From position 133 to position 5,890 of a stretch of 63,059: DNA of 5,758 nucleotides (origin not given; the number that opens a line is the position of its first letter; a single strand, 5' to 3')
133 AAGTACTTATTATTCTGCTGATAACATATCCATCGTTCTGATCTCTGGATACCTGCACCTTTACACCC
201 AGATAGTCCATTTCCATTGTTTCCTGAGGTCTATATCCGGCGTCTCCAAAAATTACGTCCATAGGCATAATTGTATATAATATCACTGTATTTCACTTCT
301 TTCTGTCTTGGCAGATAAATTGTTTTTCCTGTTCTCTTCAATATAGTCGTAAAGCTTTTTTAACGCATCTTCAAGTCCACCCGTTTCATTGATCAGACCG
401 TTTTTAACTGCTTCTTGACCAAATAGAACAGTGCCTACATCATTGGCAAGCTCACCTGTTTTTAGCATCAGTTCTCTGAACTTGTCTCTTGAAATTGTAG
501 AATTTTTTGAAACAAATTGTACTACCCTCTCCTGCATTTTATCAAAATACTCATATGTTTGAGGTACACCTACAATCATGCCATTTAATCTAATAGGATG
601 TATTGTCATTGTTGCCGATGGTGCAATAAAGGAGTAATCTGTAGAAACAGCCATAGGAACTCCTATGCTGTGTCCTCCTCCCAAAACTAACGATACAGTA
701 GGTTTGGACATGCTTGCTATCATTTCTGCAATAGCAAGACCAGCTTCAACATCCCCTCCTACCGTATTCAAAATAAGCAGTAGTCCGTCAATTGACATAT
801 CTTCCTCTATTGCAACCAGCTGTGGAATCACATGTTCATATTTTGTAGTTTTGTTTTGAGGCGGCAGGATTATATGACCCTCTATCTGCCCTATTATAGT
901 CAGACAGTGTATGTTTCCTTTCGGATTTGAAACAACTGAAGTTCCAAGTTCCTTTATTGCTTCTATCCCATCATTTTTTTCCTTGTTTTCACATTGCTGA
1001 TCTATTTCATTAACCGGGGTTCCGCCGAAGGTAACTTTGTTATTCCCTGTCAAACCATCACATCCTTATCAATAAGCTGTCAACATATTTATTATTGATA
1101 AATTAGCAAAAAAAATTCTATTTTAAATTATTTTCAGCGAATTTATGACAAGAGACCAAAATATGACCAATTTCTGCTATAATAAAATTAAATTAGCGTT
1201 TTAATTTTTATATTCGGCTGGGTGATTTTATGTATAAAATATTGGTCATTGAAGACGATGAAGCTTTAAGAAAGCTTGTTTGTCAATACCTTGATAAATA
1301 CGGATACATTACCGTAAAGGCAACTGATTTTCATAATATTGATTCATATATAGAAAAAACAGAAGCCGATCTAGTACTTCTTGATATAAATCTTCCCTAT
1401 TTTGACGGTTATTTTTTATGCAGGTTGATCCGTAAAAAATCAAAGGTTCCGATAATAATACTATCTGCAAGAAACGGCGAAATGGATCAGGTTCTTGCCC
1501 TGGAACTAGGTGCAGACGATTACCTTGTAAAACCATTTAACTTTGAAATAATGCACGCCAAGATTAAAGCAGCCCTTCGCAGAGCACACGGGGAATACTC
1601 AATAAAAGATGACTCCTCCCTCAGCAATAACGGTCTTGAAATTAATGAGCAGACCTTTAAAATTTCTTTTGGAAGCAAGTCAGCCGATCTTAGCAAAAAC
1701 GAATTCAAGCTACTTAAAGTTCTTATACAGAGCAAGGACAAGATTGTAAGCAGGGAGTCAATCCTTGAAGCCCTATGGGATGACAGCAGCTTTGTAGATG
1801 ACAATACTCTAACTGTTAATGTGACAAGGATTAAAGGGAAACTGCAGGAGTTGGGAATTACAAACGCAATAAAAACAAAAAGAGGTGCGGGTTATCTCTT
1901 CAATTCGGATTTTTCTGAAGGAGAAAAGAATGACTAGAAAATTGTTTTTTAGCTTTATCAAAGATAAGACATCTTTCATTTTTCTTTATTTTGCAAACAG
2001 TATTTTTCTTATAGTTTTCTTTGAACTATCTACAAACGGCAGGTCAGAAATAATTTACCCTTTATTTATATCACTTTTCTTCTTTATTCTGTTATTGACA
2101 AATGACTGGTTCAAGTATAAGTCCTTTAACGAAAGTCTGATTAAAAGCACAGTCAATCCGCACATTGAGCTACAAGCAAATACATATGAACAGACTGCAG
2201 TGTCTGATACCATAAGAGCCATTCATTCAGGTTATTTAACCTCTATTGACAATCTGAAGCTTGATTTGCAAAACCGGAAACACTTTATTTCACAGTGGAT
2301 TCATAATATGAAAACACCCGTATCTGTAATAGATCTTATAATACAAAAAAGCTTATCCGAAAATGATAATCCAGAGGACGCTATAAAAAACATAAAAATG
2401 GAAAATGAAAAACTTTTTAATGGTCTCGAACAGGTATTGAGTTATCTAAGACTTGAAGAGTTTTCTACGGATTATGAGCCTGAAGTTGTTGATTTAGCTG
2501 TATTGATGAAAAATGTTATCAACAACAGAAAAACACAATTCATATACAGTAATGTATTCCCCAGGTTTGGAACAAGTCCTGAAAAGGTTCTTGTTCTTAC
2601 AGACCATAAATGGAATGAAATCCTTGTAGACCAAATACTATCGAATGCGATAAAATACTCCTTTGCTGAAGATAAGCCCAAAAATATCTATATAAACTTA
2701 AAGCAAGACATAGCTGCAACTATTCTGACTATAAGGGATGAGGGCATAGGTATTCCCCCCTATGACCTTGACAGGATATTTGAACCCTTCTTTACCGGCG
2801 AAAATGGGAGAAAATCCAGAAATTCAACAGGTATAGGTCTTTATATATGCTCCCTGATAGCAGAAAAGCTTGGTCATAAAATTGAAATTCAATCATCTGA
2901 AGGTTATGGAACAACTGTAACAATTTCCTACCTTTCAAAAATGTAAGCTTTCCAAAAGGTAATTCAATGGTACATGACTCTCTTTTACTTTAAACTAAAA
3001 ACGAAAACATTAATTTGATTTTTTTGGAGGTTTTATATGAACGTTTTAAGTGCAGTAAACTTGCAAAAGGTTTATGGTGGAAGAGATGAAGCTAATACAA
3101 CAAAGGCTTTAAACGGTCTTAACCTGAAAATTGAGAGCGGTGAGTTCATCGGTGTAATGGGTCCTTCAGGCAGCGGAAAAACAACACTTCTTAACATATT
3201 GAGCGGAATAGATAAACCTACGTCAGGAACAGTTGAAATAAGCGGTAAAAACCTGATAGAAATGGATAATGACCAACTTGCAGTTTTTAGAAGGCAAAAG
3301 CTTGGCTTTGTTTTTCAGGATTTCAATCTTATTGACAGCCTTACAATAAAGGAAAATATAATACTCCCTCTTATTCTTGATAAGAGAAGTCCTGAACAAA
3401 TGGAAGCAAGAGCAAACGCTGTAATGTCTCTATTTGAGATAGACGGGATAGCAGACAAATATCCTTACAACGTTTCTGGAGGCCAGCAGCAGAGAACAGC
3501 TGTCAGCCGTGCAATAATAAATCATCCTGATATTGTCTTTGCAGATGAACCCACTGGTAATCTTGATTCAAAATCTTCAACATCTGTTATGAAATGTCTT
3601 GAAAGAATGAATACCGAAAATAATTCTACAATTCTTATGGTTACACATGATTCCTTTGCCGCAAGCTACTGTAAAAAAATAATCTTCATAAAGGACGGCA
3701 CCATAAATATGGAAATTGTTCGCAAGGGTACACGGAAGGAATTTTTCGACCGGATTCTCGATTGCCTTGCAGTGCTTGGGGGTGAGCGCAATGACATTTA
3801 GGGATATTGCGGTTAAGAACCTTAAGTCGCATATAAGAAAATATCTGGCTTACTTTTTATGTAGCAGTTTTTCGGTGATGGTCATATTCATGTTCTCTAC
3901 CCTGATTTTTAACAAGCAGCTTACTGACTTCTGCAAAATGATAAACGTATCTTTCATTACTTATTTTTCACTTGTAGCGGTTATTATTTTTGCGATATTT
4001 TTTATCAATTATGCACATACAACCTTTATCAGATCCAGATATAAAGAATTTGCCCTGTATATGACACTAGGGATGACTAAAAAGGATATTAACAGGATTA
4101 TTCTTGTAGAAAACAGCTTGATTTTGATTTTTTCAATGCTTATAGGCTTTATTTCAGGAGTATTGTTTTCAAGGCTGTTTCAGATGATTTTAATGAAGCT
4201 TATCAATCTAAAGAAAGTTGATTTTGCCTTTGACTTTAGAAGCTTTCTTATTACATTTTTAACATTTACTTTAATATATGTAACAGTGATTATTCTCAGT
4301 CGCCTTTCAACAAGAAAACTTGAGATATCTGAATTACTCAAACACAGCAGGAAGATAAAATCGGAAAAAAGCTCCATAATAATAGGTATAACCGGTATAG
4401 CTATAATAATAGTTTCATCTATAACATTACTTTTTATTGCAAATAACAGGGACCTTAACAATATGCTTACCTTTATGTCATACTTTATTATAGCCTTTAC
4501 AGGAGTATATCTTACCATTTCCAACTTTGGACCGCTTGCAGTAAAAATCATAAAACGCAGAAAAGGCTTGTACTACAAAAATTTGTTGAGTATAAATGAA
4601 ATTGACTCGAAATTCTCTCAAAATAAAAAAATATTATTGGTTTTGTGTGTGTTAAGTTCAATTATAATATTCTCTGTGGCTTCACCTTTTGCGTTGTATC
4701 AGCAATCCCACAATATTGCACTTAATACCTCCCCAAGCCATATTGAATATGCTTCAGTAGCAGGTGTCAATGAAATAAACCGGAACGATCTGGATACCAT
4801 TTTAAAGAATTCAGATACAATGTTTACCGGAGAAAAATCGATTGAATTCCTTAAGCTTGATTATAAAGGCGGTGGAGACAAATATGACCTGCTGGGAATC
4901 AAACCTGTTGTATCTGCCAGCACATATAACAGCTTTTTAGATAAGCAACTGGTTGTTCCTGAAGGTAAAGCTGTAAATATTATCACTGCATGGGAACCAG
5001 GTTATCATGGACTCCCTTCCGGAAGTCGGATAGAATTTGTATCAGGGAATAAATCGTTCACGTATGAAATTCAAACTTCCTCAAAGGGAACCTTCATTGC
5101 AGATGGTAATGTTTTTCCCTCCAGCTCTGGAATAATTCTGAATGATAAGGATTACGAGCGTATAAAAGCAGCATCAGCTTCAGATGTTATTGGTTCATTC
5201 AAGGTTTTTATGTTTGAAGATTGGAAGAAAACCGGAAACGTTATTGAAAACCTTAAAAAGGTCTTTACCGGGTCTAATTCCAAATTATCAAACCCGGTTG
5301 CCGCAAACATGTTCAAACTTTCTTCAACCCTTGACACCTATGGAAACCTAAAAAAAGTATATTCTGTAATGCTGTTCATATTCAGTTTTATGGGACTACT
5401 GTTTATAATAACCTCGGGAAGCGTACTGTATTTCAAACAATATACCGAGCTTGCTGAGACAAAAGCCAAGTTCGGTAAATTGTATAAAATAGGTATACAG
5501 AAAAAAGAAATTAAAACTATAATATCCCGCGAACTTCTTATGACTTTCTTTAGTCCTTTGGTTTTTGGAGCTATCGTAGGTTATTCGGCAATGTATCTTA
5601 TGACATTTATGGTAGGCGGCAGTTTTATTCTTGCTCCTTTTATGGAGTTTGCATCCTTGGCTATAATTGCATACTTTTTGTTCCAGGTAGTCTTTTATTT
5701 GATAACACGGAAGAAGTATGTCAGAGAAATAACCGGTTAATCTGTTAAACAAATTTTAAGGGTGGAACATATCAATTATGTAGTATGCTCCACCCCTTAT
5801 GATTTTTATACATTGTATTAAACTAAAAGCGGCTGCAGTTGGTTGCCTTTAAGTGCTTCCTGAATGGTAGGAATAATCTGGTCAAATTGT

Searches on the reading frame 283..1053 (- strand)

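Call 51: search_protein_families(library=pfam, proteins=[window:283-1053:-], max_evalue=0.0001)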
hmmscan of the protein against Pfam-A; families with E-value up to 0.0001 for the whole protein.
window:283-1053:- (256 aa): 3 families
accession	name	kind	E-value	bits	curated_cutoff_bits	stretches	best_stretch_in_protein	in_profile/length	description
PF00574.28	CLP_protease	-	1.1e-22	81.2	20.2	1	50-223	6-177/182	Clp protease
PF25145.1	NfeD1b_N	-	1.1e-05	25.6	40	1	84-150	27-93/189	NfeD1b, N-terminal domain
PF01343.23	Peptidase_S49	-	3.2e-05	24.4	24.9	1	170-234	92-147/154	Peptidase family S49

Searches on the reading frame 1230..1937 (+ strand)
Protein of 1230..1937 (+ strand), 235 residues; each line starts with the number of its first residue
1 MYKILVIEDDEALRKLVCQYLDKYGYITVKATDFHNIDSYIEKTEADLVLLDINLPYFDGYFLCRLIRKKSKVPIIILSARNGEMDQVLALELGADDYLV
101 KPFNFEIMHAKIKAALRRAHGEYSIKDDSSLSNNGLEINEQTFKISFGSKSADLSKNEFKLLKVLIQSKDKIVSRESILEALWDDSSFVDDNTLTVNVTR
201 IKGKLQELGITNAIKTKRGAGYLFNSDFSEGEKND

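Call 51: search_protein_families(library=pfam, proteins=[window:1230-1937:+], max_evalue=0.0001)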
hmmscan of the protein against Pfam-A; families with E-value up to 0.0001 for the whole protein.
window:1230-1937:+ (235 aa): 2 families
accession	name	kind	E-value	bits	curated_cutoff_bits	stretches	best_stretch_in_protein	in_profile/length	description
PF00072.30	Response_reg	-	2.7e-25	89.1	30.2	1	4-112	1-110/111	Response regulator receiver domain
PF00486.34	Trans_reg_C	-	1.5e-21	76.7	26.2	1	151-224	3-77/77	Transcriptional regulatory protein, C terminal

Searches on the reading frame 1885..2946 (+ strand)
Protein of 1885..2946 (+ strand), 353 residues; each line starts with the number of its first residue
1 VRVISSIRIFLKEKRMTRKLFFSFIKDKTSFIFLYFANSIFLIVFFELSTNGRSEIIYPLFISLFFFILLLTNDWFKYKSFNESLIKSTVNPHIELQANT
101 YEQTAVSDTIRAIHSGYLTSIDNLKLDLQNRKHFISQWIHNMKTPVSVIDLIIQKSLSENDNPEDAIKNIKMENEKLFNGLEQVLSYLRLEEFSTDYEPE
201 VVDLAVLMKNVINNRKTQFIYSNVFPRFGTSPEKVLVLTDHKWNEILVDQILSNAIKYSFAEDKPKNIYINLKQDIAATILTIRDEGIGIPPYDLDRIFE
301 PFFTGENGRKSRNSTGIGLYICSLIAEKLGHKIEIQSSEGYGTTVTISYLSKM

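Call 51: search_protein_families(library=pfam, proteins=[window:1885-2946:+], max_evalue=0.0001)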
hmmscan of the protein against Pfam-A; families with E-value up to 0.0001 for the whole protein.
window:1885-2946:+ (353 aa): 1 family
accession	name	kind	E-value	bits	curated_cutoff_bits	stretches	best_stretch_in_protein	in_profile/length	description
PF02518.31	HATPase_c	-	3.3e-22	79.5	26.4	1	246-348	8-106/111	Histidine kinase-, DNA gyrase B-, and HSP90-like ATPase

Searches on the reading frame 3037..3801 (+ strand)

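Call 51: search_protein_families(library=pfam, proteins=[window:3037-3801:+], max_evalue=0.0001)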
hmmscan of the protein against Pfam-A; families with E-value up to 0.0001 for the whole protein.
window:3037-3801:+ (254 aa): 2 families
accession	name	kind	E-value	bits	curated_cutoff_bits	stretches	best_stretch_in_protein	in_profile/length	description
PF00005.33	ABC_tran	-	1.5e-34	119.9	25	1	25-173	1-136/137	ABC transporter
PF13304.12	AAA_21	-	6.4e-06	26.9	27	0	38-58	2-22/304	AAA domain, putative AbiEii toxin, Type IV TA system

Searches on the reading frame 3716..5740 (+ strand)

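Call 51: search_protein_families(library=pfam, proteins=[window:3716-5740:+], max_evalue=0.0001)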
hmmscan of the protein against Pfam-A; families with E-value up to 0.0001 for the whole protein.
window:3716-5740:+ (674 aa): 1 family
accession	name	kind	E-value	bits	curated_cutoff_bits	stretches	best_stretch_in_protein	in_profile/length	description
PF02687.27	FtsX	-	2.3e-16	60.3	25.5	1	84-203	2-119/120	FtsX-like permease C-terminal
